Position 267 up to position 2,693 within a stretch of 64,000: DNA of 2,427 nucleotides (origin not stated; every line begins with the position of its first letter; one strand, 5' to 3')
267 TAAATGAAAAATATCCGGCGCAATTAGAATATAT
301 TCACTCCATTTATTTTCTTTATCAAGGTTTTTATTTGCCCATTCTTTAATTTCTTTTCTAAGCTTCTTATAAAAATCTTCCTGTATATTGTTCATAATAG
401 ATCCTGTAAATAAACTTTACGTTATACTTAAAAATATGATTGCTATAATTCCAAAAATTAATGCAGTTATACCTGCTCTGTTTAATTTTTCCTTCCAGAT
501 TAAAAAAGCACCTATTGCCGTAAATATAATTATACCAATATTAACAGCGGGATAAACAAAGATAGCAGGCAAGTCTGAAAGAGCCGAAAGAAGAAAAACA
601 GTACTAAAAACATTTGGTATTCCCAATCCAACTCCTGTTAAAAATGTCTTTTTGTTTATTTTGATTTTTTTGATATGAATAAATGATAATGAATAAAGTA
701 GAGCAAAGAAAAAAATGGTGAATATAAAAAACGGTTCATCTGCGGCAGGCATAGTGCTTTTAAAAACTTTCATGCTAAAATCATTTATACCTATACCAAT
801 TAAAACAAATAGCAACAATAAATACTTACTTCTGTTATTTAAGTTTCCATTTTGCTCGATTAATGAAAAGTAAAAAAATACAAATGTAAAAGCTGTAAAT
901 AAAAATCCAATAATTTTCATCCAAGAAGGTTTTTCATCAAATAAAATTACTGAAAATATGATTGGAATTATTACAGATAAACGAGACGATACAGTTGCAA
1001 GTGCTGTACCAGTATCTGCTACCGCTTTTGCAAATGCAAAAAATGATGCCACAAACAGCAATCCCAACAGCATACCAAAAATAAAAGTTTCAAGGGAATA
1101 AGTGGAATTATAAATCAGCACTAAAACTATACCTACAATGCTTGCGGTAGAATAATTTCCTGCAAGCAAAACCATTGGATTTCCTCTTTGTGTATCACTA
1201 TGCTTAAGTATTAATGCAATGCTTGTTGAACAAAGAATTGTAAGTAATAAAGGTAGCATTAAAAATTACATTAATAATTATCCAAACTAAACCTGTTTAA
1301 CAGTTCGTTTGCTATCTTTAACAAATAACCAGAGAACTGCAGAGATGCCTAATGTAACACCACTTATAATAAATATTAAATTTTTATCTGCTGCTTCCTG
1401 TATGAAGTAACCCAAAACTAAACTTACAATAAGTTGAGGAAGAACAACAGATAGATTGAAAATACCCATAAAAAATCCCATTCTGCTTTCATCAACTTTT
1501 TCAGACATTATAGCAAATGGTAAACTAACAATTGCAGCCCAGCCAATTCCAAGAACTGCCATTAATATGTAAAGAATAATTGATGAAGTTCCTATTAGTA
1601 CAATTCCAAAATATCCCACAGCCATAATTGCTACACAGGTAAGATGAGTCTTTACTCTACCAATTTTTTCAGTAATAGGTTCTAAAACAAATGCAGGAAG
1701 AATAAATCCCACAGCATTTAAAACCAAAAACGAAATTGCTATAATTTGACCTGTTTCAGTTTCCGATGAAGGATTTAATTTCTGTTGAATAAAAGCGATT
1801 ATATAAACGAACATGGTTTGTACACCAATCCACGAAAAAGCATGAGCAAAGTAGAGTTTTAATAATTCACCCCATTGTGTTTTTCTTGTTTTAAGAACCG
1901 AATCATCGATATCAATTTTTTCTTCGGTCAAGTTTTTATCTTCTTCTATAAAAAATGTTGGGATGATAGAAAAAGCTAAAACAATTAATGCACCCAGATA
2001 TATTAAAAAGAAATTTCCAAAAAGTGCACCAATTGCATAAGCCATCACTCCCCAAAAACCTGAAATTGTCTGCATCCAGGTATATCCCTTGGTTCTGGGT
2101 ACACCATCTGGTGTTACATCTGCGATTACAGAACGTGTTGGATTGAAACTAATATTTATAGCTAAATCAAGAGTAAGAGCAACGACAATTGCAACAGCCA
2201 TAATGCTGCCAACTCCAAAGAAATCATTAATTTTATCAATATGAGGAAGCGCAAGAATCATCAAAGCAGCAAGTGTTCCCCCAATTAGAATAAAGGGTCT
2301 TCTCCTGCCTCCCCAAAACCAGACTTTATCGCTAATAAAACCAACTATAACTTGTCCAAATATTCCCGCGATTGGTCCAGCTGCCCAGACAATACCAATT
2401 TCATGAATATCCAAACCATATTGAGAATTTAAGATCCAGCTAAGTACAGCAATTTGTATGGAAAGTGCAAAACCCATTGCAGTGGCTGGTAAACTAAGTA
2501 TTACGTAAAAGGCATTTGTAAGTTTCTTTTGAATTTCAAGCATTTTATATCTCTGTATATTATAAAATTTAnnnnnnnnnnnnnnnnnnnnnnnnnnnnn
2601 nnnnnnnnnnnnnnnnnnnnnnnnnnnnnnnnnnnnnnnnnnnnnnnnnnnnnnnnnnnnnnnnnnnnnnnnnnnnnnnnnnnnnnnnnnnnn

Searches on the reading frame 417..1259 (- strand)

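Call 54: search_protein_families(library=pfam, proteins=[window:417-1259:-], max_evalue=0.0001)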
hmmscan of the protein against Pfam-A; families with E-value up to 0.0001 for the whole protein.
window:417-1259:- (280 aa): 2 families
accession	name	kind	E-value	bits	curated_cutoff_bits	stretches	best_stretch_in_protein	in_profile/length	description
PF00892.27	EamA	-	3.5e-13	50.4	28.2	2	4-128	7-132/135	EamA-like transporter family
PF06800.18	Sugar_transport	-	1.8e-06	28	26.3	1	25-277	21-273/280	Sugar transport protein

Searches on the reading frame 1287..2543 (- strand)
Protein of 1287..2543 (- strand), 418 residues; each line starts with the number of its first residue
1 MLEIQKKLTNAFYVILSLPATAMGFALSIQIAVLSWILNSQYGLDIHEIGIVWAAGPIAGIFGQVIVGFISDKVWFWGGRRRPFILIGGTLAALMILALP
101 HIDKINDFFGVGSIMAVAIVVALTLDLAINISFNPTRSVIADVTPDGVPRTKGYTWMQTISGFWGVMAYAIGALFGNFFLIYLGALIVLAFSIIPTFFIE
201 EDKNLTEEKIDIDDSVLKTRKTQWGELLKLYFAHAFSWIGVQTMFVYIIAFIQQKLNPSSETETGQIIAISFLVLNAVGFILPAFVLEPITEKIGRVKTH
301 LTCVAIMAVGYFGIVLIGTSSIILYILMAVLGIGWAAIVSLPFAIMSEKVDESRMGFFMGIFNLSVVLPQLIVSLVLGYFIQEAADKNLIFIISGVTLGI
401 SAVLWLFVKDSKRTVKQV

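Call 54: search_protein_families(library=pfam, proteins=[window:1287-2543:-], max_evalue=0.0001)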
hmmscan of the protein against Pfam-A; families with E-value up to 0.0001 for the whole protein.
window:1287-2543:- (418 aa): 2 families
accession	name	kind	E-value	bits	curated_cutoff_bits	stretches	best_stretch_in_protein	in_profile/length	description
PF07690.21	MFS_1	-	8.9e-39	133.8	33.4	2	22-367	7-340/347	Major Facilitator Superfamily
PF13347.12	MFS_2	-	1.1e-15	57.6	27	1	18-354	4-347/427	MFS/sugar transport protein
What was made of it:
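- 1287..2543 (-): MFS (MFS_2 sugar-type) inner-membrane transporter, a candidate importer of the released sugars. Pfam MFS_1 and MFS_2 (call 54).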
